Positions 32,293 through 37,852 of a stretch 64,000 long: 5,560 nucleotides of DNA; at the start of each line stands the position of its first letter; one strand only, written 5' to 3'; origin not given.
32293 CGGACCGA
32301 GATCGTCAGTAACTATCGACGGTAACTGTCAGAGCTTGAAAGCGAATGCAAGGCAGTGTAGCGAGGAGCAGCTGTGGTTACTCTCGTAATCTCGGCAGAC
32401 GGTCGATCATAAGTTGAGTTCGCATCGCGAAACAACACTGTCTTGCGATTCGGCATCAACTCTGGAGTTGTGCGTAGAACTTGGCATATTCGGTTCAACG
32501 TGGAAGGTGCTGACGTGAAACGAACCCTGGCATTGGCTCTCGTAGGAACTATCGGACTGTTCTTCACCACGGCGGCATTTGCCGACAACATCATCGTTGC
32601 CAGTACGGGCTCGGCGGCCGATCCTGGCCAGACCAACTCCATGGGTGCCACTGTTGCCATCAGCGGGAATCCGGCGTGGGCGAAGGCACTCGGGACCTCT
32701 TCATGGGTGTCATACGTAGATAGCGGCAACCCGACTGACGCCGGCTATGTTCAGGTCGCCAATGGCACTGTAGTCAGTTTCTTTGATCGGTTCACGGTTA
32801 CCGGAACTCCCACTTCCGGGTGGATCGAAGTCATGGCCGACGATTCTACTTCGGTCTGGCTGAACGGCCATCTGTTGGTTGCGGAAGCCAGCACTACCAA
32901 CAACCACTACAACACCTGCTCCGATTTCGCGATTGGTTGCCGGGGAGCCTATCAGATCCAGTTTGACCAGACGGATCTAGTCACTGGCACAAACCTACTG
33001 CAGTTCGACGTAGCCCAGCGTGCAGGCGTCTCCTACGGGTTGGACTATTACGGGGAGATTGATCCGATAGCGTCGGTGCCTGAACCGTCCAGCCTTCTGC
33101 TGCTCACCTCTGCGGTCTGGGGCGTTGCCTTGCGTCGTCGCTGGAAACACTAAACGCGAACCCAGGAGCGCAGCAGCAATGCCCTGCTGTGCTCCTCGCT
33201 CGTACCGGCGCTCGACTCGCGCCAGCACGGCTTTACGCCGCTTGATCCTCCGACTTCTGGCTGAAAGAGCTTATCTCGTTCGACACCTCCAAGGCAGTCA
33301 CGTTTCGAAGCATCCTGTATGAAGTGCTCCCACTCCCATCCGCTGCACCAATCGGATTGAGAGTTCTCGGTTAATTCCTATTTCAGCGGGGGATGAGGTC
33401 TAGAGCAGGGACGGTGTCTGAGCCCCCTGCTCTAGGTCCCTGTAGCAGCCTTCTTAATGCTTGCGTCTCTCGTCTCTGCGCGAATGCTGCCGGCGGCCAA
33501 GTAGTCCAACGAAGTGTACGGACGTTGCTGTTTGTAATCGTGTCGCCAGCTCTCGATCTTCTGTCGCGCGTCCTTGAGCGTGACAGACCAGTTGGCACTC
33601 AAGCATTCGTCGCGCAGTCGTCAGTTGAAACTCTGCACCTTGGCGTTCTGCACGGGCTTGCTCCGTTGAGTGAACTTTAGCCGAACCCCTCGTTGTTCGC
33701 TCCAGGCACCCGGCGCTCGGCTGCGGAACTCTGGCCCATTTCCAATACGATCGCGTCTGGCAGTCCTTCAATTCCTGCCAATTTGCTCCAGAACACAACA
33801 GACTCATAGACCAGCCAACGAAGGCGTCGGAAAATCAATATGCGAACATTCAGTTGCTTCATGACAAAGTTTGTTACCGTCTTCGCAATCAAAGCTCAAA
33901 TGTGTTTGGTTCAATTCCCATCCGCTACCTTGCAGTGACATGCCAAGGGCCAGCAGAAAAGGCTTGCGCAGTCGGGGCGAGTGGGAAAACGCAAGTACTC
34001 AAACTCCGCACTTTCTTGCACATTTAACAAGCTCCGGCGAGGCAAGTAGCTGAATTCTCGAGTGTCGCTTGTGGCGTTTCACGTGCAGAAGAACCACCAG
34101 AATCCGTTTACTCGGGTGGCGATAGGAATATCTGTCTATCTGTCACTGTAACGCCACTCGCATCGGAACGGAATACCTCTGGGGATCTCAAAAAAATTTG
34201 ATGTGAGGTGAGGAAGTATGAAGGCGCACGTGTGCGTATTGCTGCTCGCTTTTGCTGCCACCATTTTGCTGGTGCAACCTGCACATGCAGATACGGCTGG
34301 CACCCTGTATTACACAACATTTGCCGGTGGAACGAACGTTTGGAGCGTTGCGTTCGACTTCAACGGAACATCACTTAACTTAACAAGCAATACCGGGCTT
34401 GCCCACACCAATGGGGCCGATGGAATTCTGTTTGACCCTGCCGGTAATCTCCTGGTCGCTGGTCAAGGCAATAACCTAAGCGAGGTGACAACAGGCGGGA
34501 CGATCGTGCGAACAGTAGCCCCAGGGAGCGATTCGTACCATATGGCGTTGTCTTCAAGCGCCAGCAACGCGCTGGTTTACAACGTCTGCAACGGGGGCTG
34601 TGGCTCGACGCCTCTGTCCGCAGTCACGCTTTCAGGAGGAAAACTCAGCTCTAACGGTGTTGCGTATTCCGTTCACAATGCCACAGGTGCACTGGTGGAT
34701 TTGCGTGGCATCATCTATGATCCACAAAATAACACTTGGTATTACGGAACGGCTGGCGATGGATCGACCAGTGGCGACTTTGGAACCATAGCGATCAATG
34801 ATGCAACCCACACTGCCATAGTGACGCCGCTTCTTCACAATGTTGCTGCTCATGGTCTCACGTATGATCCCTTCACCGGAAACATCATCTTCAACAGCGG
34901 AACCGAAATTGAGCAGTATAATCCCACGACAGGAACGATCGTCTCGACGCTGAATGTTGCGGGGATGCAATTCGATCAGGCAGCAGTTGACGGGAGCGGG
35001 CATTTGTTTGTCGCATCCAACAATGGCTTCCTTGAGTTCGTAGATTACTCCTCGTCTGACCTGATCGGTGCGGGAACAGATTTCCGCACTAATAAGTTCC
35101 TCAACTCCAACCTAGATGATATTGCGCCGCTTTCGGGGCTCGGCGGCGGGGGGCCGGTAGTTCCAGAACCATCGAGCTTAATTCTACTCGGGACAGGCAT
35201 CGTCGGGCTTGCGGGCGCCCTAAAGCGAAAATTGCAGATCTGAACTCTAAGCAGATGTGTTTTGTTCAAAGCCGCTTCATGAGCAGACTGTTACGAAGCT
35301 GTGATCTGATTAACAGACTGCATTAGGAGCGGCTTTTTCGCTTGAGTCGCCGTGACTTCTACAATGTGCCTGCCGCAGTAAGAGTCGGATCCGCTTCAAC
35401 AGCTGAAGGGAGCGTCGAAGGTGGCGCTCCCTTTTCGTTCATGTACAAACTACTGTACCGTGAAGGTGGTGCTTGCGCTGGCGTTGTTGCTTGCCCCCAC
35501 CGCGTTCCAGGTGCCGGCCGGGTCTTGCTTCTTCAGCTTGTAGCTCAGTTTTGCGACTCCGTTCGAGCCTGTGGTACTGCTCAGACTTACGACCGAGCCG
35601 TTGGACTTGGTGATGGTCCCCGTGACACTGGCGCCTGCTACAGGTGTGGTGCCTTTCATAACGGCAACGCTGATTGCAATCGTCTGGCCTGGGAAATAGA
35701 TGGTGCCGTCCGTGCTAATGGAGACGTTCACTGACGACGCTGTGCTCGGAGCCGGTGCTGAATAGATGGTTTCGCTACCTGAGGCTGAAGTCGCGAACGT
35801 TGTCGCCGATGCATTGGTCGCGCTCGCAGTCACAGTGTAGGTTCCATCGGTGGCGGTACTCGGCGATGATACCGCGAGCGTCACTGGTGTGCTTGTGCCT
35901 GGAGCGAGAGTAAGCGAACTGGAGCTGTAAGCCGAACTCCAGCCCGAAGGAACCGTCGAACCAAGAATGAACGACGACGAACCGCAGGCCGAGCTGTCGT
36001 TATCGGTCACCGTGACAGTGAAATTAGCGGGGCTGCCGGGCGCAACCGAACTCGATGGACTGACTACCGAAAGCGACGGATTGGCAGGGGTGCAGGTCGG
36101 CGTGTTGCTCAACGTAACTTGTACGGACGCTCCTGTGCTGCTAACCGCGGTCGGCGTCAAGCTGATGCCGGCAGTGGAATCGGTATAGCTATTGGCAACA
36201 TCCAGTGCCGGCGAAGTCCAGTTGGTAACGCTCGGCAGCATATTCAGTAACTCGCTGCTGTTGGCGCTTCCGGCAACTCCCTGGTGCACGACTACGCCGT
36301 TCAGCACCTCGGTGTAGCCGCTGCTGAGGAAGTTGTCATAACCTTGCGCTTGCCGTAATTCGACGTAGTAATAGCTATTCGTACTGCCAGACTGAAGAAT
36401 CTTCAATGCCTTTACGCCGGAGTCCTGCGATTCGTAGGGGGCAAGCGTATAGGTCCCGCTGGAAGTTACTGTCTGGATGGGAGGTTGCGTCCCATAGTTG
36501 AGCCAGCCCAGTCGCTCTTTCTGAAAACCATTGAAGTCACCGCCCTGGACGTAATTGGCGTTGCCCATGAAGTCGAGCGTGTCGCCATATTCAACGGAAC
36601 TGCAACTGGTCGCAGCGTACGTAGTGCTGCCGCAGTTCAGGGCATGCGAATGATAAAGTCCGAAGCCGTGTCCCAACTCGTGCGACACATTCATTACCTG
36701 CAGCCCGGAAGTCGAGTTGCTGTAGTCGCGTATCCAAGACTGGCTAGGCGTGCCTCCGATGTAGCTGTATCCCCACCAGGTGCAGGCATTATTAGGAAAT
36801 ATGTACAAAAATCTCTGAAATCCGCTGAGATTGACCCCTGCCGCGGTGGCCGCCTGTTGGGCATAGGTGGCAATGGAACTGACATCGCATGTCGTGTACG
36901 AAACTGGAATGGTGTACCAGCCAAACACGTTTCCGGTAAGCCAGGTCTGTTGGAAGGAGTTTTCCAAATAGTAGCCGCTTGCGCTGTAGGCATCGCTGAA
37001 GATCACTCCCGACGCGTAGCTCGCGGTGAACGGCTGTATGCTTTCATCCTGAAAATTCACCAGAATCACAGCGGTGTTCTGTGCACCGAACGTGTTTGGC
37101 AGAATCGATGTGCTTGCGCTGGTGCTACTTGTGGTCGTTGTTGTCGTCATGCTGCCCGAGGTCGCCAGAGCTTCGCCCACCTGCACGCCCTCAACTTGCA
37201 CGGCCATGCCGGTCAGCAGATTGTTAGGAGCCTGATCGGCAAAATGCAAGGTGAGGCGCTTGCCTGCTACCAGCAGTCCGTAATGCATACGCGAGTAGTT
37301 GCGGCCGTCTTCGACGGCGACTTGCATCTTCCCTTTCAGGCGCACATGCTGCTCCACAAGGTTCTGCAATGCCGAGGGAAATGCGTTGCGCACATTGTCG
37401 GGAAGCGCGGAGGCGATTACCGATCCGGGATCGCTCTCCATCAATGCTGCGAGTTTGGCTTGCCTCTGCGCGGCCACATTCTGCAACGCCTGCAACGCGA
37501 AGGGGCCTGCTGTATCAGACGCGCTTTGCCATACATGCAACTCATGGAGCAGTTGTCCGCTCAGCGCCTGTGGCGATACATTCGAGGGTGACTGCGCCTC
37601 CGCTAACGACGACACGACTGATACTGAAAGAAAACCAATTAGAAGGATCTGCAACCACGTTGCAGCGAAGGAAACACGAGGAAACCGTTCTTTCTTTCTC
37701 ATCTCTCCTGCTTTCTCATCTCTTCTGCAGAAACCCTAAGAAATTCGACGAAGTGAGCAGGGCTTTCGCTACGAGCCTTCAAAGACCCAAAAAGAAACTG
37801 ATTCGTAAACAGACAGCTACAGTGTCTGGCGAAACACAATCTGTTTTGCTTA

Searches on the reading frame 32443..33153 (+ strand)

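Call 13: search_protein_families(library=pfam, proteins=[window:32443-33153:+], max_evalue=0.001)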
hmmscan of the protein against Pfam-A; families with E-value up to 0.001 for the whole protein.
window:32443-33153:+ (236 aa): 2 families
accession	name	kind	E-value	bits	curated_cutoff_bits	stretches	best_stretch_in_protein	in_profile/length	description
PF07589.16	PEP-CTERM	-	7.9e-06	26.2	20.7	1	211-233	1-24/24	PEP-CTERM motif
PF14683.12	CBM-like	-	0.00096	19.5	27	0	132-193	81-145/160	Polysaccharide lyase family 4, domain III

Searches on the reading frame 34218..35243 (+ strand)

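Call 13: search_protein_families(library=pfam, proteins=[window:34218-35243:+], max_evalue=0.001)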
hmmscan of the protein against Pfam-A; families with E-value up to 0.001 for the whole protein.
window:34218-35243:+ (341 aa): 1 family
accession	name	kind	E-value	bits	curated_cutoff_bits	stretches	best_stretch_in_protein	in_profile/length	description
PF07589.16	PEP-CTERM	-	4e-06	27.1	20.7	1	315-337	2-23/24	PEP-CTERM motif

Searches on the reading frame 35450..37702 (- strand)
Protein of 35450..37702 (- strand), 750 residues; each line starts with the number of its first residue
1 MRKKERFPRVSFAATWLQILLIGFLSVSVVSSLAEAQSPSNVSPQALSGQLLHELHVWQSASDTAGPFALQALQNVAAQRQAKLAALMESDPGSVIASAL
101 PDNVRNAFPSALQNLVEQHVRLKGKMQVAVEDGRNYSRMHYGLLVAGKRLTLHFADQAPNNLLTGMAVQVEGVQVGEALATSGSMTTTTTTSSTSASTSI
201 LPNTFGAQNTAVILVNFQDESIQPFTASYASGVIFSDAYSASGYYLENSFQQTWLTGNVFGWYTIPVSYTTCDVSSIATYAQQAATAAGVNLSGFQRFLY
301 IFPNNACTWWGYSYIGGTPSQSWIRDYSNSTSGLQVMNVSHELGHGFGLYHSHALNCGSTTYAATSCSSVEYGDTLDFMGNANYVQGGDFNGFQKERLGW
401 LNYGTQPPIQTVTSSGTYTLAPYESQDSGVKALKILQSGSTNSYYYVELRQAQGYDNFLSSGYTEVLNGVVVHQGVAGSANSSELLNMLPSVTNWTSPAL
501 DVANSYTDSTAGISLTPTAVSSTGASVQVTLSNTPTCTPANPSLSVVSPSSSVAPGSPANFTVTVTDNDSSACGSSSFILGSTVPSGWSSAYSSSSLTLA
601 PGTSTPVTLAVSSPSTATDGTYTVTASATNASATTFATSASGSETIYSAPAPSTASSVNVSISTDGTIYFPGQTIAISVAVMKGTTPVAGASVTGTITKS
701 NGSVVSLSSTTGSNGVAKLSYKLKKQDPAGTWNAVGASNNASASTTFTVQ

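Call 13: search_protein_families(library=pfam, proteins=[window:35450-37702:-], max_evalue=0.001)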
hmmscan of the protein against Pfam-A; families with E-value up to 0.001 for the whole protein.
window:35450-37702:- (750 aa): 3 families
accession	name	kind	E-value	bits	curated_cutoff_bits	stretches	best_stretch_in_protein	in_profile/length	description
PF01835.25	MG2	-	2.9e-11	44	32.8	1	662-749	4-96/96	MG2 domain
PF10633.15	NPCBM_assoc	-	3.6e-08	33.9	24.4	1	554-629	2-76/78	NPCBM-associated, NEW3 domain of alpha-galactosidase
PF02752.27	Arrestin_C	-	0.00033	21.4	27.7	0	657-681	4-28/137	Arrestin (or S-antigen), C-terminal domain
